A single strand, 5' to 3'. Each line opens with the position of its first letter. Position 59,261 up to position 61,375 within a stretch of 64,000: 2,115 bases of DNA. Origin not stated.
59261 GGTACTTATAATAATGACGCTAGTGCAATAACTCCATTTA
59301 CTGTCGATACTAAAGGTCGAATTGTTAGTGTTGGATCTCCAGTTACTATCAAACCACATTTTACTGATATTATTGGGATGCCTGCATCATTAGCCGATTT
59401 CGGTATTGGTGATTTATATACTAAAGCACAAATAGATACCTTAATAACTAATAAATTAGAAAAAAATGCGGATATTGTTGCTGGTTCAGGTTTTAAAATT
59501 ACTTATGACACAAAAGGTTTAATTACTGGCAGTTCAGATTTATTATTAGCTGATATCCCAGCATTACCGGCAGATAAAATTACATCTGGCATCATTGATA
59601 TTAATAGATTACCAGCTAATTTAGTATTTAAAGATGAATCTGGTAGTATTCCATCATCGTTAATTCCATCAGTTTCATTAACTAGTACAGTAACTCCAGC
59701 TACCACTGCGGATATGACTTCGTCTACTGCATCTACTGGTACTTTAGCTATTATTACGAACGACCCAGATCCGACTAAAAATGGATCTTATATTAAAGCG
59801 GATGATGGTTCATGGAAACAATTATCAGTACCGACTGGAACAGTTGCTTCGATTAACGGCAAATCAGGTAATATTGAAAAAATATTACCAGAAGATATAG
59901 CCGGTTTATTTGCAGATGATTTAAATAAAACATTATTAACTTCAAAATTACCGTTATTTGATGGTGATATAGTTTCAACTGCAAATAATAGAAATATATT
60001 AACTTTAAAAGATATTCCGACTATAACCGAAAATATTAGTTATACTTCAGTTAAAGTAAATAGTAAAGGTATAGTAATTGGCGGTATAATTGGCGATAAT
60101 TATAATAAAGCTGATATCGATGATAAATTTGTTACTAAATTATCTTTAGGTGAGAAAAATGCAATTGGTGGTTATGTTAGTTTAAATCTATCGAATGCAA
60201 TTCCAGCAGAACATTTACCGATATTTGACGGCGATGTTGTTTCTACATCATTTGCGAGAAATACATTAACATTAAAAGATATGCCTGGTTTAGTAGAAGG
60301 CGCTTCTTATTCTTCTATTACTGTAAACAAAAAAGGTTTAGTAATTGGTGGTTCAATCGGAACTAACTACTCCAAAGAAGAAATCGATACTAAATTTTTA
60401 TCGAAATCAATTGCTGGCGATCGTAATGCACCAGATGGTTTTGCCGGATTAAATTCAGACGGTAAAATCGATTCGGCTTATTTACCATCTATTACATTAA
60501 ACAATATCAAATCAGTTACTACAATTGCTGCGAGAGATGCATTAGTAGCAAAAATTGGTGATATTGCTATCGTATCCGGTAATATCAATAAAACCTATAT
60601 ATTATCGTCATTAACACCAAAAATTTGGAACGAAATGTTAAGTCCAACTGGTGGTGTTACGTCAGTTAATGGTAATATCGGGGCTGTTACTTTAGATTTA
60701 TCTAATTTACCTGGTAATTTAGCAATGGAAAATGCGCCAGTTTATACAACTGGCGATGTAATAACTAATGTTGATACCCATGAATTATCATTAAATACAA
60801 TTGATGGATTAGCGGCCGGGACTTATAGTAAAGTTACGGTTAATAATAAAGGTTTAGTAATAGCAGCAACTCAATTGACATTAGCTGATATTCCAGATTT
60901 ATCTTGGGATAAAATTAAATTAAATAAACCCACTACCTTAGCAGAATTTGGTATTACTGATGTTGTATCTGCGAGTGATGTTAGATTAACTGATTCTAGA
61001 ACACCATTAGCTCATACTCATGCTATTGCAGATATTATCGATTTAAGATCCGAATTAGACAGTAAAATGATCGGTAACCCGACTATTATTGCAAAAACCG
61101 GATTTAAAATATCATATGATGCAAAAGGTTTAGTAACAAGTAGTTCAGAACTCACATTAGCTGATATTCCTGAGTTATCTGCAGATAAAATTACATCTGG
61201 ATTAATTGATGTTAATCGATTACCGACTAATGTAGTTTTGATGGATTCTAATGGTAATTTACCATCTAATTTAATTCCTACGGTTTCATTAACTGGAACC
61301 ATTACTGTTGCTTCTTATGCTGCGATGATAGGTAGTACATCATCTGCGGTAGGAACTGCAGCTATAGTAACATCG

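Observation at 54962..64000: Giant fibre gene (>9 kb, still open) built by nested tandem duplications; conserved PLAHTH motif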

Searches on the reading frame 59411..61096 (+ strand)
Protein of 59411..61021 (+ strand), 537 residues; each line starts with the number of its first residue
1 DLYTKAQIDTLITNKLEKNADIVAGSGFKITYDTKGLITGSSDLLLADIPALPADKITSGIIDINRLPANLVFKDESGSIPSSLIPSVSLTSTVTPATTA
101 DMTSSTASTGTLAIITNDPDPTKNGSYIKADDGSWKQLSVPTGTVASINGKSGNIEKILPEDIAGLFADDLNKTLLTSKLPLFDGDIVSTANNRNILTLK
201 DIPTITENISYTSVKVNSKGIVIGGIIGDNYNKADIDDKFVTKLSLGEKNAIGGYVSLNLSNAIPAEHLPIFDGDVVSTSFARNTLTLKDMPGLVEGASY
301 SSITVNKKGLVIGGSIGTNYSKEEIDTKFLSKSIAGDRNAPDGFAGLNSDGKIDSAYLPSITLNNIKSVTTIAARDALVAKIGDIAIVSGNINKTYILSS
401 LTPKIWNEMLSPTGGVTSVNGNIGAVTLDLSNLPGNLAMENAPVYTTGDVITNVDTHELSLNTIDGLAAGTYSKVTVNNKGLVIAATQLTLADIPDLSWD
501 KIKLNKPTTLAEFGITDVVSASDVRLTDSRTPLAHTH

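Call 56: predict_structure(alignment_id=A1)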
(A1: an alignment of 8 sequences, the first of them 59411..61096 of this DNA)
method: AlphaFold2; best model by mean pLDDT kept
length: 562 residues; sequences in the alignment: 8
mean_pLDDT: 49.0   pTM: 0.23
mean pLDDT of the five models: 49.0, 49.0, 43.3, 42.6, 39.5
residues with pLDDT >= 90: 0; 70-90: 39; 50-70: 228; < 50: 295
segments of 3 or more residues with pLDDT < 50: 1-5, 13-21, 51-90, 139-176, 217-220, 229-233, 235-259, 307-309, 317-364, 410-448, 457-459, 477-482, 493-543, 556-562
pLDDT, mean of each block of 10 residues (from residue 1): 44 43 57 61 62 35 35 41 41 66 73 70 66 63 31 31 32 47 64 67 63 52 56 46 33 41 54 63 65 62 53 52 35 29 36 37 55 74 63 62 60 32 32 30 41 50 52 50 55 41 39 34 33 34 56 50 33
secondary structure, 60 per line:
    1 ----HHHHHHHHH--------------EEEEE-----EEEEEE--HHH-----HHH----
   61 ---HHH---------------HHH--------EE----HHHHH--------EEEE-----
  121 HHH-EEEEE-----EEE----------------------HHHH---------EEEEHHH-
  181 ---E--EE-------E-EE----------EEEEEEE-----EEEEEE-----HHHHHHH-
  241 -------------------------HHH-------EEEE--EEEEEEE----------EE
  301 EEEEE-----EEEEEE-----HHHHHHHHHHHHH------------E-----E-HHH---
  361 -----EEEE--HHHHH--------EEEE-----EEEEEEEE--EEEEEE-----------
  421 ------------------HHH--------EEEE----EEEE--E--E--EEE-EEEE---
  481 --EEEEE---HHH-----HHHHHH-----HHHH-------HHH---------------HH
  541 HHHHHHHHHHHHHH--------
elements in order: H5-13 E28-32 E38-43 H99-103 E112-115 E125-129 E135-137 H160-163 E173-176 E210-216 E222-227 H233-239 E276-279 E282-288 E299-305 E311-316 H322-334 E366-369 H372-376 E385-388 E394-401 E404-409 E450-453 E458-461 E470-472 E474-477 E483-487 H499-504 H510-513 H539-554

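Call 69: search_protein_families(library=pfam, proteins=[window:59411-61021:+], max_evalue=1)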
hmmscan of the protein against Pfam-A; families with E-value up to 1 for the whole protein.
window:59411-61021:+ (537 aa): 0 families

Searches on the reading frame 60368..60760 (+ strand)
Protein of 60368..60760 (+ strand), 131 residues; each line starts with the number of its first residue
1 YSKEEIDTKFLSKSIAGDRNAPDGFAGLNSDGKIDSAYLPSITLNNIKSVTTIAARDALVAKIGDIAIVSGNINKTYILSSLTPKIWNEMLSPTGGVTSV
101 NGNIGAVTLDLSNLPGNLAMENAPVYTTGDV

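Call 72: predict_structure(alignment_id=A4)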
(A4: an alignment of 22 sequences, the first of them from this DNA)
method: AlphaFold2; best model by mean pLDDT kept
length: 131 residues; sequences in the alignment: 22
mean_pLDDT: 71.8   pTM: 0.44
mean pLDDT of the five models: 71.8, 71.8, 71.5, 70.9, 70.5
residues with pLDDT >= 90: 21; 70-90: 49; 50-70: 48; < 50: 13
segments of 3 or more residues with pLDDT < 50: 95-97, 126-131
pLDDT, mean of each block of 10 residues (from residue 1): 76 66 71 73 76 92 88 86 89 53 53 59 53 43
secondary structure, 60 per line:
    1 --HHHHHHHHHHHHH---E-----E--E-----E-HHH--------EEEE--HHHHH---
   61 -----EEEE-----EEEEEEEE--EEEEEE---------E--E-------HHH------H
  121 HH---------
elements in order: H3-15 E47-50 H53-57 E66-69 E75-82 E85-90

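Call 84: fold_search(model_id=the predicted structure, library=pdb)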
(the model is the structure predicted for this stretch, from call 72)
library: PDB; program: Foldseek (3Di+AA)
matches with E <= 10: 87; with E <= 0.001: 0
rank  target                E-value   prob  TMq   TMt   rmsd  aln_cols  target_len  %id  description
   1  9bnc_B                3.7e-01  0.47  0.24  0.48   4.8        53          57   15  Collagen XVIII trimerization domain with introduced inter-chain disulfide bond, E31C-V37C (released 2025-08-27)
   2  9bnb_B                6.8e-01  0.47  0.24  0.52   4.5        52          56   17  Collagen XVIII trimerization domain with introduced inter-chain disulfide bond, G(-1)C-L5C (released 2025-08-27)
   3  7chu_A                6.8e-01  0.35  0.22  0.07   3.9        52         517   19  Geobacillus virus E2 - ORF18 (released 2021-04-14)
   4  3hon                  7.7e-01  0.35  0.23  0.50   4.9        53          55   13  Crystal Structure of Human Collagen XVIII Trimerization Domain (cubic form) (released 2009-08-11)
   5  2eay_A                1.6e+00  0.25  0.22  0.14   3.2        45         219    9  Crystal Structure Of Biotin Protein Ligase From Aquifex Aeolicus (released 2007-08-14)
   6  2e65_B                1.8e+00  0.18  0.21  0.13   3.7        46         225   11  Crystal Structure Of Biotin Protein Ligase From Pyrococcus Horikoshii OT3, Mutation D104A (released 2007-06-26)
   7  5bk8                  1.8e+00  0.08  0.23  0.08  10.0        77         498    6  Cancer-associated SHP2/T507K mutant (released 2020-04-08)
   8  6ted_M                2.0e+00  0.09  0.23  0.04   6.3        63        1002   13  Structure of complete, activated transcription complex Pol II-DSIF-PAF-SPT6 uncovers allosteric elongation activation  (released 2020-07-22)
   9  2deq_B                2.2e+00  0.11  0.16  0.10   5.0        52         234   13  Crystal Structure Of Biotin Protein Ligase From Pyrococcus Horikoshii OT3 in complex with Biotinyl-5'-AMP, K111G mutat (released 2006-08-16)
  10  3wwn_B                2.4e+00  0.30  0.22  0.48   2.1        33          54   12  Crystal structure of LysZ from Thermus thermophilus complex with LysW (released 2014-11-19)
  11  7ath                  2.4e+00  0.02  0.11  0.10  13.4        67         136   16  Crystal structure of UipA (released 2021-10-06)
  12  6pxb_F                2.7e+00  0.08  0.21  0.25   5.4        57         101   14  N-Terminal SH2 domain of the p120RasGAP (released 2019-12-18)
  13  6e2q_C                2.9e+00  0.08  0.24  0.09  12.0        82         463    8  Structure of human JAK2 FERM/SH2 in complex with Erythropoietin Receptor (released 2018-08-08)
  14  6kc4_C                3.1e+00  0.18  0.26  0.32   3.4        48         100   12  Crystal structure of human Fer SH2 domain bound to a phosphopeptide (DEpYENVD) (released 2019-09-04)
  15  2deq_A                3.1e+00  0.11  0.18  0.11   4.7        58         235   12  Crystal Structure Of Biotin Protein Ligase From Pyrococcus Horikoshii OT3 in complex with Biotinyl-5'-AMP, K111G mutat (released 2006-08-16)
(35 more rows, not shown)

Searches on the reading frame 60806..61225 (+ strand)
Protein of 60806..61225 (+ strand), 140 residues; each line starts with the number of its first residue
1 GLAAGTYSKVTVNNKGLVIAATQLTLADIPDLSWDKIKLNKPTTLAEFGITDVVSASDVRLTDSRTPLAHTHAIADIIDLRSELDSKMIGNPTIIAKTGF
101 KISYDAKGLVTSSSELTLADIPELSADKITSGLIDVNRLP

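Call 31: search_solved_structures(query=window:60806-61225:+, max_evalue=10, show_alignments=5)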
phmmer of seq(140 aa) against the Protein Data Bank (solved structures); distinct sequences matched with E-value up to 10: 3.
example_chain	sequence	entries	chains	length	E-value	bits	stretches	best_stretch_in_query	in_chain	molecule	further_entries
9d93_La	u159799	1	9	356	0.016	18.6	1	64-110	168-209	Tail collar fibers, gp4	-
8gy3_C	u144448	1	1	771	0.31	14.4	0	20-56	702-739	Large subunit of aldehyde dehydrogenase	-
2pxx_A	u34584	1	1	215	0.86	13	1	10-89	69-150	Uncharacterized protein MGC2408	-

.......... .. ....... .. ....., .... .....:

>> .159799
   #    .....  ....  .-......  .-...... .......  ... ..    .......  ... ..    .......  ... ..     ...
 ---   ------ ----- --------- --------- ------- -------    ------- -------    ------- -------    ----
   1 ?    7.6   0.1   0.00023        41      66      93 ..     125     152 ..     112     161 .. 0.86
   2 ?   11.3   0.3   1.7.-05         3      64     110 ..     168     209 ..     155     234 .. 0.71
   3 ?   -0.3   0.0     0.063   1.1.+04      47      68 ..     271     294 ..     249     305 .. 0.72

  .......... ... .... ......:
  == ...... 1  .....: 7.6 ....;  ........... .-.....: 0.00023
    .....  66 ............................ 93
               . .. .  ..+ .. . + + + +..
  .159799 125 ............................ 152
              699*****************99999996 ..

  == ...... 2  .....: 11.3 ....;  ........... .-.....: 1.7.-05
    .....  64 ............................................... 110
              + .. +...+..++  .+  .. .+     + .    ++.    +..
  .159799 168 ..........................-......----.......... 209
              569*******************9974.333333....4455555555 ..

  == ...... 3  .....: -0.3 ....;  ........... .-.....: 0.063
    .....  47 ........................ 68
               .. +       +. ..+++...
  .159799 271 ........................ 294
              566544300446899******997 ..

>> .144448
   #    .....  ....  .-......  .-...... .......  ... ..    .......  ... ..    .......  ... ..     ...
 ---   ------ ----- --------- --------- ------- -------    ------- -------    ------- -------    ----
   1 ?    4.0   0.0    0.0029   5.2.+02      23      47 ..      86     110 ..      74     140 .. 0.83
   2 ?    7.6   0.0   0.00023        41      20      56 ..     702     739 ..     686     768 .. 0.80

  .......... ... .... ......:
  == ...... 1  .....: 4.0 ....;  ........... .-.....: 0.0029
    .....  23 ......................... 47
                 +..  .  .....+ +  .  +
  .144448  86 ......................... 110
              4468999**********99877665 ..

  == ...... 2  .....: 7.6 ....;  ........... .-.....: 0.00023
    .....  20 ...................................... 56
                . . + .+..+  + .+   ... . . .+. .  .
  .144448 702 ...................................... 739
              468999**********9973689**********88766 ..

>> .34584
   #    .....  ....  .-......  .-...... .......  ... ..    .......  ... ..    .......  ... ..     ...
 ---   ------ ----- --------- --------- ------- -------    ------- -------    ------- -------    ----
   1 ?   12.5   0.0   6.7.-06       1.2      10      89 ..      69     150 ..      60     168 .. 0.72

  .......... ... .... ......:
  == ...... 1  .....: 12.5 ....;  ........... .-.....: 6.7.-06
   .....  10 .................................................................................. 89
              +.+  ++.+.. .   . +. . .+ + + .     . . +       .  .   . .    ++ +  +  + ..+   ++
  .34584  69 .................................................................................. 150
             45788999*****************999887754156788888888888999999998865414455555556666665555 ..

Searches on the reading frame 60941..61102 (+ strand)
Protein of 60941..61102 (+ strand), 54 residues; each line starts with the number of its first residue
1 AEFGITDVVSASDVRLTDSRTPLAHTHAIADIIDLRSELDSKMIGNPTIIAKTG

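Call 59: search_solved_structures(query=A2, max_evalue=10, show_alignments=5)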
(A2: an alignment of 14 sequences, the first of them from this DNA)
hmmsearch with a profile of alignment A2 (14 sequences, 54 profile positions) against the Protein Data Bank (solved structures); distinct sequences matched with E-value up to 10: 2.
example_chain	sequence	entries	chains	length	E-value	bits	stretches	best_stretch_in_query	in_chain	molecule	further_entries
9d93_La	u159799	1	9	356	6e-14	54.9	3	21-45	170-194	Tail collar fibers, gp4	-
4n21_A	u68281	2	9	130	1.6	11.9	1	29-50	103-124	GP2 Ectodomain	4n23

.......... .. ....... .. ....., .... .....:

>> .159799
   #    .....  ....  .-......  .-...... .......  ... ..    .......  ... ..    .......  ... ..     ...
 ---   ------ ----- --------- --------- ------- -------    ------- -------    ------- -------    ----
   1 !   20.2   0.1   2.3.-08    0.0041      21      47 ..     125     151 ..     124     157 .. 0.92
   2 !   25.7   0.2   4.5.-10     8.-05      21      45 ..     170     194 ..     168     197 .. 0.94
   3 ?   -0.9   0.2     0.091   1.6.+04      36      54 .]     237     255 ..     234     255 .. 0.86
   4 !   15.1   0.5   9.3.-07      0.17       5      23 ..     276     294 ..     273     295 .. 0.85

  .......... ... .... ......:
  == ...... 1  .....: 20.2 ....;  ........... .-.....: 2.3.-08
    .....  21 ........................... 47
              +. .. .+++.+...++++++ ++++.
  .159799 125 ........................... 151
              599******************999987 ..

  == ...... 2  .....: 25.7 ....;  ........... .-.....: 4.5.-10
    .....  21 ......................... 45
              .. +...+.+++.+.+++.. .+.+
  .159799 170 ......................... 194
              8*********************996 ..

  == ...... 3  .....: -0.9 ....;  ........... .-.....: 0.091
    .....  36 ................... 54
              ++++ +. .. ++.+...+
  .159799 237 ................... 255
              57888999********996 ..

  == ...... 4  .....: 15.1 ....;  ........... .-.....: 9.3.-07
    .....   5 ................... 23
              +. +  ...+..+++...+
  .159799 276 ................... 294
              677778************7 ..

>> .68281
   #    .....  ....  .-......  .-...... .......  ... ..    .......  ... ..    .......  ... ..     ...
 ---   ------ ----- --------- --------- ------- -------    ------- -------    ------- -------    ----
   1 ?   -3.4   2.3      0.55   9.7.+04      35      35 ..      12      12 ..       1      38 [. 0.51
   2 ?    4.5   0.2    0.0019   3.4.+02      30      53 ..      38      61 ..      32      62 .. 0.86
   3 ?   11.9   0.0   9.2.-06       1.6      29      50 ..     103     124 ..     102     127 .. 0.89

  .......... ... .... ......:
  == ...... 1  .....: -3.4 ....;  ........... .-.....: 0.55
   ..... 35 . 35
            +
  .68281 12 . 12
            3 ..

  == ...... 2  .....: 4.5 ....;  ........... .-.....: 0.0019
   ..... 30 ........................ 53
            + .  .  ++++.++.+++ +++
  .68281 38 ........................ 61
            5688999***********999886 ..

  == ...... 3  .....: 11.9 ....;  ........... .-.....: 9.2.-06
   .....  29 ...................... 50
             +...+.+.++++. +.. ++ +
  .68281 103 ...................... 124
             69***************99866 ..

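Call 102: find_homologous_proteins(query=A2, max_evalue=0.001)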
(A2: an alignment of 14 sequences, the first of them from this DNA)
Query A2 (14 sequences) (54 aa, profile of the alignment): 3 proteins with E <= 0.001 among 46 candidates.
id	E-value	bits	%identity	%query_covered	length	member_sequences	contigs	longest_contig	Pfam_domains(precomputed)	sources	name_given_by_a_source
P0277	3.1e-10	58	54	52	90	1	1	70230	-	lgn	-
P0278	9.3e-10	56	51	59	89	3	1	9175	-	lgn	-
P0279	4.4e-8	51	45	54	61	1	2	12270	-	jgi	-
